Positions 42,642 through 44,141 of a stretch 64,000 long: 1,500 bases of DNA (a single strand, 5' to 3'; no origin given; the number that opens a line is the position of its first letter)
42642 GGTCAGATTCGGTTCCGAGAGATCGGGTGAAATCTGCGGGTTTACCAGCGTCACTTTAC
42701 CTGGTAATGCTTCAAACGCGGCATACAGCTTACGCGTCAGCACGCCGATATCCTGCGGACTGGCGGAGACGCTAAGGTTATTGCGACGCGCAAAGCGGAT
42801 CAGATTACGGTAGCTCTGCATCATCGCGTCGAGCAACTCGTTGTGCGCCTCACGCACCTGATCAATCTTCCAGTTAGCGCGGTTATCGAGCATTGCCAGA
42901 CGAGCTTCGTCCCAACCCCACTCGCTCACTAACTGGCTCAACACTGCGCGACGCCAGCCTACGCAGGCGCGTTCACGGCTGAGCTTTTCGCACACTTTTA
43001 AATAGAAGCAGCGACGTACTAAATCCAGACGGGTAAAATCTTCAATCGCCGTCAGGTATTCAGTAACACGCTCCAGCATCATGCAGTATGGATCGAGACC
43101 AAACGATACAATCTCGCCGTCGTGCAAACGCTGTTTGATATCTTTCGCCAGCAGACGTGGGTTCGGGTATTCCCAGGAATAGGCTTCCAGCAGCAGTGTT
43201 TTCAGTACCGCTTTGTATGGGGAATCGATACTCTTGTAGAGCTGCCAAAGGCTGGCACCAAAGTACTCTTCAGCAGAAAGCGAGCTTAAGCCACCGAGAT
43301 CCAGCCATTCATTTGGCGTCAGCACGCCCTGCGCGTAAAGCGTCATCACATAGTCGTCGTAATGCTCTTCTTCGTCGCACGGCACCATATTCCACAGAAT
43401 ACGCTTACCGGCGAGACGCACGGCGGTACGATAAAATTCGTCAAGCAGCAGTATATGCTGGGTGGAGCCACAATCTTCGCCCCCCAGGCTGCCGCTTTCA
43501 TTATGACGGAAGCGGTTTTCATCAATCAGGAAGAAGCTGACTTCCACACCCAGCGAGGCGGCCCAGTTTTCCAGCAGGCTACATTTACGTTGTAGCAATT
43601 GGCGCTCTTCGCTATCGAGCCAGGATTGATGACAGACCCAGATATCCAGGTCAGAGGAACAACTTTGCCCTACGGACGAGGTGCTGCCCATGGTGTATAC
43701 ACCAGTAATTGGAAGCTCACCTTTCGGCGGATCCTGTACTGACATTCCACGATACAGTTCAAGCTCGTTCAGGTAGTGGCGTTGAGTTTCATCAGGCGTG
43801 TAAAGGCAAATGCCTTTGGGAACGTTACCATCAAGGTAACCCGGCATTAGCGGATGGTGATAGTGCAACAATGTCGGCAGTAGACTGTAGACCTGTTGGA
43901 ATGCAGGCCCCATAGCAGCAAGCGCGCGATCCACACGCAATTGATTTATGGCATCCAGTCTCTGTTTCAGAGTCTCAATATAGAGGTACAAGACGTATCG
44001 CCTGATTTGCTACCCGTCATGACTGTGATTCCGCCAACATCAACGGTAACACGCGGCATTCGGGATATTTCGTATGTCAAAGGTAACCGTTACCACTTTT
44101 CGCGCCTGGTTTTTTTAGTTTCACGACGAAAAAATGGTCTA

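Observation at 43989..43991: cyaA initiates at a TTG codon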

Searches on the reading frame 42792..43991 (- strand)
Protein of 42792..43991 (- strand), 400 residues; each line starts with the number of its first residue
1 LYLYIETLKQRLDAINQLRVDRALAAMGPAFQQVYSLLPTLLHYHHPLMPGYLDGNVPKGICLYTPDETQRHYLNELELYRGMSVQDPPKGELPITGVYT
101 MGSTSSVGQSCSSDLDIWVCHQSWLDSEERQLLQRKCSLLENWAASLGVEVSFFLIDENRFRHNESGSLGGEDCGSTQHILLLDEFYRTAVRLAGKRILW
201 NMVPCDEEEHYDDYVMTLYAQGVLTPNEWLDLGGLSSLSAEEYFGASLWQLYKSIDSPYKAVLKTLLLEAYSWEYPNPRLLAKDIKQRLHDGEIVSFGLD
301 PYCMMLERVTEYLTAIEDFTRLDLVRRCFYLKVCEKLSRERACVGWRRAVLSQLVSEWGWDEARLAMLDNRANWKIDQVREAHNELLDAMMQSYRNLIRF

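Call 12: find_homologous_proteins(query=window:42792-43991:-, max_evalue=1e-10)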
Query window:42792-43991:- (400 aa): 302 proteins with E <= 1e-10 among 8000 candidates; the best 120 are listed.
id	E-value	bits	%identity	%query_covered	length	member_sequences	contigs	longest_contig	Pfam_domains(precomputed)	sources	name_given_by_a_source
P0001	4.8e-274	926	100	100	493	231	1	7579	PF12633.14,PF26690.1,PF01295.25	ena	-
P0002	6.2e-268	906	97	100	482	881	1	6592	PF12633.14,PF26690.1,PF01295.25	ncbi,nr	ncbi:class I adenylate cyclase, partial [Salmonella enterica]|nr:class I adenylate cyclase [Salmonel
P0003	4.3e-265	897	98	98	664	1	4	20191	PF12633.14,PF01678.25,PF01295.25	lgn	-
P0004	9.7e-260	879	95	100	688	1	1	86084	PF12633.14,PF26693.1,PF26691.1,PF01295.25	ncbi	ncbi:class I adenylate cyclase [Klebsiella pneumoniae]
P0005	2.4e-257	871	94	100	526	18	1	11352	PF12633.14,PF01295.25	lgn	-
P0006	7.4e-235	797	86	100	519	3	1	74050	PF12633.14,PF26690.1,PF01295.25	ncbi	ncbi:adenylate cyclase, partial [Serratia grimesii]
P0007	3.3e-232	788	88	100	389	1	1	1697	PF12633.14,PF01295.25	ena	-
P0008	1.5e-221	753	80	100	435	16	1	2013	PF12633.14,PF01295.25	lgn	-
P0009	1.0e-219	747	81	100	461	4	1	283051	PF12633.14,PF01295.25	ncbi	-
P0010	2.8e-218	743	86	93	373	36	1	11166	PF12633.14,PF01295.25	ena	-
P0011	1.1e-217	741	79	100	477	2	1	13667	PF12633.14,PF01295.25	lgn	-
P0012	3.9e-213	726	89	88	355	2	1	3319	PF12633.14,PF01295.25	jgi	-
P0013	5.4e-209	712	77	100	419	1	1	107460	PF12633.14,PF01295.25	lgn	-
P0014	6.1e-209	712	77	100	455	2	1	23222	PF12633.14,PF01295.25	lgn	-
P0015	8.5e-203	692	74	100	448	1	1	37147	PF12633.14,PF01295.25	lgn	-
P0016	9.0e-202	688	74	100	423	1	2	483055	PF12633.14,PF01295.25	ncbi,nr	ncbi:MAG: adenylate cyclase [Sodalis sp. Psp]|nr:adenylate cyclase [Sodalis sp. Psp] MCR3756814.1 ad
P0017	1.2e-201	688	74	100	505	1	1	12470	PF12633.14,PF26690.1,PF01295.25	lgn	-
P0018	7.4e-198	675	73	100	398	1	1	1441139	PF12633.14,PF01295.25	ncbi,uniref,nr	ncbi:adenylate cyclase [secondary endosymbiont of Ctenarytaina eucalypti]|uniref:Adenylate cyclase n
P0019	4.2e-197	673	72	100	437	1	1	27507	PF12633.14,PF01295.25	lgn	-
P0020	1.2e-189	648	70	100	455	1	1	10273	PF12633.14,PF01295.25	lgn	-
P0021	2.4e-184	631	67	100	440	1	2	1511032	PF12633.14,PF01295.25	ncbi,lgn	-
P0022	7.4e-184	629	68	100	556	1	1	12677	PF12633.14,PF26690.1,PF01295.25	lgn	-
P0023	1.9e-181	621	66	100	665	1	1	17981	PF12633.14,PF26690.1,PF26691.1,PF01295.25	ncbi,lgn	-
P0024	1.4e-179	615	66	100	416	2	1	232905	PF12633.14,PF01295.25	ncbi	-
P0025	3.1e-179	614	69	95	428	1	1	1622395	PF12633.14,PF01295.25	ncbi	-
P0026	3.5e-179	614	66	100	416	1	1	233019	PF12633.14,PF01295.25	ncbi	-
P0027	4.1e-178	610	96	69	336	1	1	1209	PF12633.14,PF01295.25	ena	-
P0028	4.8e-178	610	95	69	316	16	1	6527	PF12633.14,PF01295.25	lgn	-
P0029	5.7e-176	603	65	100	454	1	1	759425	PF12633.14,PF01295.25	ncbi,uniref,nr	ncbi:adenylate cyclase [Candidatus Palibaumannia cicadellinicola]|uniref:Adenylate cyclase n=1 Tax=C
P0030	1.1e-175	602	76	88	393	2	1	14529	PF12633.14,PF01295.25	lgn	-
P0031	1.9e-175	602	64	100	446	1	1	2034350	PF12633.14,PF01295.25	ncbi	ncbi:class I adenylate cyclase [Candidatus Hartigia pinicola]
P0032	2.2e-175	601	66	97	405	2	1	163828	PF12633.14,PF01295.25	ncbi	ncbi:MAG: class I adenylate cyclase [Arsenophonus sp. NC-CH8-MAG3]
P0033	1.5e-174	599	86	77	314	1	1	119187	PF12633.14,PF01295.25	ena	-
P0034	3.4e-169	581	84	75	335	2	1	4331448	PF12633.14,PF01295.25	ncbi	-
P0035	4.7e-168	577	64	100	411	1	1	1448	PF12633.14,PF01295.25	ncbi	ncbi:adenylate cyclase, partial [Candidatus Palibaumannia cicadellinicola]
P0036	1.0e-166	573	63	100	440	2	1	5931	PF12633.14,PF01295.25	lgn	-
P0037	3.3e-159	548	63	99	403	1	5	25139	PF12633.14,PF01295.25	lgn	-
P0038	4.4e-159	548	61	100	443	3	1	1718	PF12633.14,PF01295.25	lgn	-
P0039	9.1e-158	543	100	59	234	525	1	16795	PF12633.14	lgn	-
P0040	2.2e-157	542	96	63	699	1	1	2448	PF12633.14,PF26690.1,PF26693.1,PF26691.1,PF01295.25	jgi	-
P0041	2.3e-155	535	98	59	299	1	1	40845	PF12633.14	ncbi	-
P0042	9.5e-148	510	58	100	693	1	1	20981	PF12633.14,PF26690.1,PF26691.1,PF01295.25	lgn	-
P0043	1.3e-147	510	63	88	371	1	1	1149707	PF12633.14,PF01295.25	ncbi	-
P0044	1.4e-147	510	95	59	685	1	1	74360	PF12633.14,PF26690.1,PF26693.1,PF26691.1,PF01295.25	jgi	-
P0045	1.6e-146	506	89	64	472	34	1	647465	PF12633.14,PF26690.1,PF01295.25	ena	-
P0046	3.6e-145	502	87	64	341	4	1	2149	PF12633.14,PF26690.1,PF01295.25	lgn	-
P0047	3.7e-144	498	58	100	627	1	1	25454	PF12633.14,PF26690.1,PF26691.1,PF01295.25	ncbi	ncbi:class I adenylate cyclase, partial [Photobacterium damselae]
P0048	1.9e-142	493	56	100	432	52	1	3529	PF12633.14,PF01295.25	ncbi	ncbi:class I adenylate cyclase, partial [Vibrio owensii]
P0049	5.8e-142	491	95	56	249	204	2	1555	PF12633.14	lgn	-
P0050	1.6e-141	490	55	100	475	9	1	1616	PF12633.14,PF26690.1,PF01295.25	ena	-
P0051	3.8e-141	489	55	100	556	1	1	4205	PF12633.14,PF26690.1,PF01295.25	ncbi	ncbi:class I adenylate cyclase, partial [Vibrio antiquarius]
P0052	4.1e-136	472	88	58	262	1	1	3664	PF12633.14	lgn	-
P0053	4.1e-134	465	53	100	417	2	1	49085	PF12633.14,PF01295.25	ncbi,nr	ncbi:adenylate cyclase [Vibrio ponticus]|nr:adenylate cyclase [Vibrio ponticus]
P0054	3.8e-131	456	51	100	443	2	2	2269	PF12633.14,PF01295.25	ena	-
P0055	1.6e-129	450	75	65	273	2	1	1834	PF12633.14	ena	-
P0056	2.1e-129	450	51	97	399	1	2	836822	PF12633.14,PF01295.25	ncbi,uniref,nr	ncbi:Adenylate cyclase [Candidatus Arsenophonus lipoptenae]|uniref:Adenylate cyclase n=1 Tax=Candida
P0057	8.2e-129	448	50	99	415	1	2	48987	PF12633.14,PF01295.25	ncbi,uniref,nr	ncbi:hypothetical protein CRV11_03505 [Candidatus Pantoea edessiphila]|uniref:Adenylate cyclase clas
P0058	1.2e-128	447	84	58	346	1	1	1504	PF12633.14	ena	-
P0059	1.6e-128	447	50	100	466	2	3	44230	PF12633.14,PF01295.25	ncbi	-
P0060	9.0e-128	445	54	91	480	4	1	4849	PF12633.14,PF26690.1,PF01295.25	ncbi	-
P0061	1.9e-125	437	86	56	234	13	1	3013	PF12633.14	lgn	-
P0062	1.0e-124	434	49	99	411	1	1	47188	PF12633.14,PF01295.25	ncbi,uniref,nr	ncbi:class I adenylate cyclase [Pantoea sp. SoEX]|uniref:class I adenylate cyclase n=1 Tax=Pantoea s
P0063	1.7e-124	434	81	58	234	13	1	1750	PF12633.14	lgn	-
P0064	3.2e-123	430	49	99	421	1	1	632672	PF12633.14,PF01295.25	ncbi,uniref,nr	ncbi:class I adenylate cyclase [Candidatus Palibaumannia cicadellinicola]|uniref:class I adenylate c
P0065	3.4e-123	429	77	60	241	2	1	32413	PF12633.14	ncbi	-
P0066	4.5e-123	429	87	55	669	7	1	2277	PF12633.14,PF26690.1,PF26693.1,PF26691.1,PF01295.25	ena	-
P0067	3.6e-121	423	56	86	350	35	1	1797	PF12633.14,PF01295.25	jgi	jgi:adenylate cyclase, class 1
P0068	6.5e-121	422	95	49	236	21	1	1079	PF12633.14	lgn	-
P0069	1.7e-119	417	46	99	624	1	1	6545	PF12633.14,PF26690.1,PF26691.1,PF01295.25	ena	-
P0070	4.1e-119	416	93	50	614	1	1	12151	PF26690.1,PF26693.1,PF26691.1,PF01295.25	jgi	jgi:adenylate cyclase class 1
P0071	1.1e-118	415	54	87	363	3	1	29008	PF12633.14,PF01295.25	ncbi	-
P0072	2.1e-117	410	49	100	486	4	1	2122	PF12633.14,PF26690.1,PF01295.25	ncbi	ncbi:hypothetical protein B6D20_13135, partial [Gilliamella apicola]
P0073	6.0e-115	402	56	83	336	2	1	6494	PF12633.14,PF01295.25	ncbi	ncbi:class I adenylate cyclase, partial [Photobacterium sanctipauli]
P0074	1.4e-114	401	47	100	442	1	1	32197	PF12633.14,PF01295.25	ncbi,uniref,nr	ncbi:adenylate cyclase [Candidatus Photodesmus blepharus]|uniref:Adenylate cyclase n=1 Tax=Candidatu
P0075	1.9e-114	401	43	99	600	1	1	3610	PF12633.14,PF26690.1,PF01295.25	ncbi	ncbi:MAG TPA: class I adenylate cyclase, partial [Psychromonas sp.]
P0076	2.6e-114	400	98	45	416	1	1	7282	PF12633.14,PF05746.22,PF00750.26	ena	-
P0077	1.5e-112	394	55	82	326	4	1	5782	PF12633.14,PF01295.25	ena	-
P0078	1.8e-112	394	49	90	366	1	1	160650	PF12633.14,PF01295.25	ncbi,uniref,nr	ncbi:Adenylate cyclase [Candidatus Providencia siddallii]|uniref:Adenylate cyclase, partial n=1 Tax=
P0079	5.8e-112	392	48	99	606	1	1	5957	PF12633.14,PF26690.1,PF26691.1,PF01295.25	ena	-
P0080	1.7e-111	391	48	99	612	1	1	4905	PF12633.14,PF26690.1,PF26691.1,PF01295.25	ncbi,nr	ncbi:MAG: class I adenylate cyclase, partial [Gilliamella apis]|nr:class I adenylate cyclase [Gillia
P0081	4.3e-110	386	47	98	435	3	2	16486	PF12633.14,PF01295.25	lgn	-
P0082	4.1e-109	383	49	92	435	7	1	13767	PF12633.14,PF01295.25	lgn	-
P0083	9.9e-109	382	51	84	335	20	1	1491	PF12633.14,PF01295.25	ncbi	ncbi:MAG: class I adenylate cyclase, partial [Aeromonas veronii]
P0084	1.1e-108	382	49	89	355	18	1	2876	PF12633.14,PF01295.25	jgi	jgi:adenylate cyclase class 1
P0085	3.8e-108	380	58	75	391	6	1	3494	PF12633.14,PF26690.1,PF01295.25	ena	-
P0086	5.8e-108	379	50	91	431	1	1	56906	PF12633.14,PF01295.25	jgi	jgi:adenylate cyclase, class 1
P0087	1.1e-107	378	45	99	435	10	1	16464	PF12633.14,PF01295.25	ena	-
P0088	5.0e-107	376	47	93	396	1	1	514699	PF12633.14,PF01295.25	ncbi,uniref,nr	ncbi:hypothetical protein GJT83_01315 [Enterobacteriaceae endosymbiont of Plateumaris pusilla]|unire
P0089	2.5e-106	374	49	91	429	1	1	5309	PF12633.14,PF01295.25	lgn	-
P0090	4.6e-106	373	80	51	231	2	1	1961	PF12633.14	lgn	-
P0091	6.7e-106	372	45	98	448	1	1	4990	PF12633.14,PF01295.25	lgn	-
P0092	2.2e-105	371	44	99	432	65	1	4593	PF12633.14,PF01295.25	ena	-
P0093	9.7e-105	369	46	93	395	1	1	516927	PF12633.14,PF01295.25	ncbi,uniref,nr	ncbi:hypothetical protein GJT84_01325 [Enterobacteriaceae endosymbiont of Plateumaris sericea]|unire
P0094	1.7e-104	368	46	90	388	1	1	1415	PF12633.14,PF01295.25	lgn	-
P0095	2.1e-104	368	48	88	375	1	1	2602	PF12633.14,PF01295.25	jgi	jgi:adenylate cyclase, class 1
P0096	2.2e-104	367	47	98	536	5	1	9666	PF12633.14,PF26690.1,PF01295.25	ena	-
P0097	1.9e-103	364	44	92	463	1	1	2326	PF12633.14,PF26690.1,PF01295.25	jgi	jgi:adenylate cyclase class 1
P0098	2.2e-101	358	45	99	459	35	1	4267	PF12633.14,PF01295.25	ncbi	ncbi:Adenylate cyclase, class I, partial [Pseudomonas syringae pv. maculicola]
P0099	7.0e-101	356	44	99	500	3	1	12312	PF12633.14,PF01295.25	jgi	-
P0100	3.4e-100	354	70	55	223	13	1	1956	PF12633.14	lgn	-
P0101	3.6e-100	354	45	100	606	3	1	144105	PF12633.14,PF26690.1,PF01295.25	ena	-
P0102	3.9e-100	354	45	99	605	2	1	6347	PF12633.14,PF26690.1,PF01295.25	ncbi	-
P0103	9.4e-100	352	44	99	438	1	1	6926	PF12633.14,PF01295.25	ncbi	ncbi:class I adenylate cyclase, partial [Pseudomonas coronafaciens]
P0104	1.1e-99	352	45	99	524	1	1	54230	PF12633.14,PF26690.1,PF01295.25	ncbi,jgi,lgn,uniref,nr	ncbi:class I adenylate cyclase [Pseudomonas sp.]|uniref:class I adenylate cyclase n=1 Tax=Pseudomona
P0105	9.7e-98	346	45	93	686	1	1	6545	PF12633.14,PF26690.1,PF26691.1,PF01295.25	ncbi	ncbi:MAG: class I adenylate cyclase, partial [Candidatus Thiodiazotropha sp.]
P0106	1.2e-97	345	43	99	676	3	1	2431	PF12633.14,PF26690.1,PF26691.1,PF01295.25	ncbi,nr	ncbi:MAG TPA: class I adenylate cyclase, partial [Gammaproteobacteria bacterium]|nr:class I adenylat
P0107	2.2e-97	344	53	75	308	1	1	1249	PF12633.14,PF01295.25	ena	-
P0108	4.2e-97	344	41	98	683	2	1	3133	PF12633.14,PF26690.1,PF26691.1,PF01295.25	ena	-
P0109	5.5e-96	340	51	78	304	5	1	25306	PF12633.14,PF01295.25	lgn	-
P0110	5.9e-96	340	44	99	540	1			PF12633.14,PF26690.1,PF01295.25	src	-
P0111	7.3e-96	339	41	98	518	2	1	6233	PF12633.14,PF26690.1,PF01295.25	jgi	-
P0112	8.7e-96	339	42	97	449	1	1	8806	PF12633.14,PF01295.25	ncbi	-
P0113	4.3e-95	337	42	100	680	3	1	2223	PF12633.14,PF26690.1,PF26691.1,PF01295.25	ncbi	-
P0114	4.4e-95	337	61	63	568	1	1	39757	PF12633.14,PF26690.1,PF26691.1,PF01295.25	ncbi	-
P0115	1.3e-94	335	75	50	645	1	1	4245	PF26690.1,PF26693.1,PF26691.1,PF01295.25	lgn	-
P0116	1.4e-94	335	75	50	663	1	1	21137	PF26690.1,PF26693.1,PF26691.1,PF01295.25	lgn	-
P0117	1.4e-94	335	75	50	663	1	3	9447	PF26690.1,PF26693.1,PF26691.1,PF01295.25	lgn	-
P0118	1.4e-94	335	43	99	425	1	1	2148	PF12633.14,PF01295.25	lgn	-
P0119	2.4e-94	334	43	99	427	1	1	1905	PF12633.14,PF01295.25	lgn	-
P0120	2.4e-94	334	42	100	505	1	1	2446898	PF12633.14,PF01295.25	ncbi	ncbi:MAG: class I adenylate cyclase, partial [Gammaproteobacteria bacterium]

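Call 20: find_encoding_contigs(protein=P0048, flank=600, max_places=2)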
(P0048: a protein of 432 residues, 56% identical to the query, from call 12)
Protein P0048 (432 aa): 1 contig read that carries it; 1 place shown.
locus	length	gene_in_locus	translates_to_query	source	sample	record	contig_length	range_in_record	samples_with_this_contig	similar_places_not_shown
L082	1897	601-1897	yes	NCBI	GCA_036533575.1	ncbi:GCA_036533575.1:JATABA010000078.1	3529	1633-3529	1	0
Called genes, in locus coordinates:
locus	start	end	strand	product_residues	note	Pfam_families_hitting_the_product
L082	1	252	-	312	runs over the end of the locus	PF01379:Porphobil_deam, PF03900:Porphobil_deamC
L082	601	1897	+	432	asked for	PF12633:Adenyl_cycl_N, PF01295:Adenylate_cycl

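Call 21: find_encoding_contigs(protein=P0047, flank=600, max_places=2)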
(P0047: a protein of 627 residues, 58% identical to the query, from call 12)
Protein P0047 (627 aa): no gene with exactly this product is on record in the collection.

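Call 22: find_encoding_contigs(protein=P0072, flank=600, max_places=2)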
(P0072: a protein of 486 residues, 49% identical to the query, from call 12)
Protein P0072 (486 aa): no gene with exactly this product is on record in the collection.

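Call 23: find_encoding_contigs(protein=P0092, flank=600, max_places=1)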
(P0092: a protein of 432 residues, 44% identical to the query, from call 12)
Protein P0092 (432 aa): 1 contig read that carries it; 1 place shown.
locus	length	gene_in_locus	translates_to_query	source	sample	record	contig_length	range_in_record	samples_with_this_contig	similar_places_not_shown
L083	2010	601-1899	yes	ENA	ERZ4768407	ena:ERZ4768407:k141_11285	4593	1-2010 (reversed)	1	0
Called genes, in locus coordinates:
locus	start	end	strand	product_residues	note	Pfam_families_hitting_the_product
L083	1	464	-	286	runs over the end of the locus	PF01379:Porphobil_deam, PF03900:Porphobil_deamC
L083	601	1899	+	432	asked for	PF12633:Adenyl_cycl_N, PF01295:Adenylate_cycl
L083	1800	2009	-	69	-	?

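Call 24: find_encoding_contigs(protein=P0087, flank=600, max_places=1)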
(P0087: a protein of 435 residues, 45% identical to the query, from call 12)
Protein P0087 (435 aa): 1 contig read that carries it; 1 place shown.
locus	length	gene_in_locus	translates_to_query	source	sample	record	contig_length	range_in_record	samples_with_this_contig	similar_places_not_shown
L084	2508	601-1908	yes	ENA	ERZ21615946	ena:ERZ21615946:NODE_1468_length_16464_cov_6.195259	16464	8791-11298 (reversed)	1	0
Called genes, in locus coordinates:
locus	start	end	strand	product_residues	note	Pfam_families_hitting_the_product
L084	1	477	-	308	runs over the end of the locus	PF01379:Porphobil_deam, PF03900:Porphobil_deamC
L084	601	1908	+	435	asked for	PF12633:Adenyl_cycl_N, PF01295:Adenylate_cycl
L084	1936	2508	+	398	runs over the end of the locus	PF26690:Adenylate_cycl_3rd, PF26691:Adenylate_cycl_4th, PF26693:Adenylate_cycl_C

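Call 25: find_encoding_contigs(protein=P0053, flank=600, max_places=1)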
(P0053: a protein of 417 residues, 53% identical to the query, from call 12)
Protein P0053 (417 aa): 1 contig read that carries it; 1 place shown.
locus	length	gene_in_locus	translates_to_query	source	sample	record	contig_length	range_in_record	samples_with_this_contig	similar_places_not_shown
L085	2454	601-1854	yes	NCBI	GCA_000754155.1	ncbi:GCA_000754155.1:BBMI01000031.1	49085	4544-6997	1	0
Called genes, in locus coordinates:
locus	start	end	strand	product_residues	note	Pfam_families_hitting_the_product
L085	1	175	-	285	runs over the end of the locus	PF01379:Porphobil_deam, PF03900:Porphobil_deamC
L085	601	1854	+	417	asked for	PF12633:Adenyl_cycl_N, PF01295:Adenylate_cycl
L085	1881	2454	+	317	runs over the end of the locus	PF26690:Adenylate_cycl_3rd, PF26691:Adenylate_cycl_4th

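Call 26: find_encoding_contigs(protein=P0021, flank=600, max_places=1)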
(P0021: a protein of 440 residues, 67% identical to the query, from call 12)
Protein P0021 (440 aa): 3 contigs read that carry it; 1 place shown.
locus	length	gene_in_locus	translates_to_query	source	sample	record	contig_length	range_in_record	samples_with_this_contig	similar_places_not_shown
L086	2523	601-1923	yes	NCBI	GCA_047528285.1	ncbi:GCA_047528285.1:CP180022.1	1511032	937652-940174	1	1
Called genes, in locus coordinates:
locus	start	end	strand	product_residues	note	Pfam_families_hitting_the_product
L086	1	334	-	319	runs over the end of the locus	PF01379:Porphobil_deam, PF03900:Porphobil_deamC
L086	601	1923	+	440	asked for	PF12633:Adenyl_cycl_N, PF01295:Adenylate_cycl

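Call 61: find_encoding_contigs(protein=P0098, flank=400, max_places=1)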
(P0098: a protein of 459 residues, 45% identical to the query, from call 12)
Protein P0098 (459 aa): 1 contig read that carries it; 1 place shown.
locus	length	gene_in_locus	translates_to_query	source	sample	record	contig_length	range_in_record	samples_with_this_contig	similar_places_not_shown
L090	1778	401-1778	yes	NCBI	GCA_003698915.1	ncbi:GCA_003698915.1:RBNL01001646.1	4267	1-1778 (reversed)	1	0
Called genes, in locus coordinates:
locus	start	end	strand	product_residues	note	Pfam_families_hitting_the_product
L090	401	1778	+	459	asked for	PF12633:Adenyl_cycl_N, PF01295:Adenylate_cycl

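Call 62: find_encoding_contigs(protein=P0075, flank=400, max_places=1)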
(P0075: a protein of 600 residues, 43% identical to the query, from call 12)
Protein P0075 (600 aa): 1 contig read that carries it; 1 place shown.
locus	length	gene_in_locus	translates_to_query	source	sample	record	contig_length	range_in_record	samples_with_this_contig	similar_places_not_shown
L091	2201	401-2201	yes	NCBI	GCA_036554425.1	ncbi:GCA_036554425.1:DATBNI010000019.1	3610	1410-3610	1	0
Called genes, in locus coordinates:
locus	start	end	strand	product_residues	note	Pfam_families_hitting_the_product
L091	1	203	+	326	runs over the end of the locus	PF01571:GCV_T, PF21130:YgfZ_barrel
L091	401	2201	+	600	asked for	PF12633:Adenyl_cycl_N, PF01295:Adenylate_cycl, PF26690:Adenylate_cycl_3rd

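Call 63: find_encoding_contigs(protein=P0069, flank=400, max_places=1)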
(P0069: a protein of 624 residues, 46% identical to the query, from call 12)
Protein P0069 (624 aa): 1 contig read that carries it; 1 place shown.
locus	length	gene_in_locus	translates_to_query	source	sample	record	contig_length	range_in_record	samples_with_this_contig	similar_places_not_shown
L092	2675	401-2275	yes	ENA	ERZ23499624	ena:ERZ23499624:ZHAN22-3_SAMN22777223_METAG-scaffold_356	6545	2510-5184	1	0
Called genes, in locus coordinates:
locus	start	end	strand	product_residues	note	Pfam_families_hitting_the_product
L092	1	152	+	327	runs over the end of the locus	PF01571:GCV_T, PF21130:YgfZ_barrel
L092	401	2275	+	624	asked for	PF12633:Adenyl_cycl_N, PF01295:Adenylate_cycl, PF26690:Adenylate_cycl_3rd, PF26691:Adenylate_cycl_4th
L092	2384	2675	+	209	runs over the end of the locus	PF26691:Adenylate_cycl_4th, PF26693:Adenylate_cycl_C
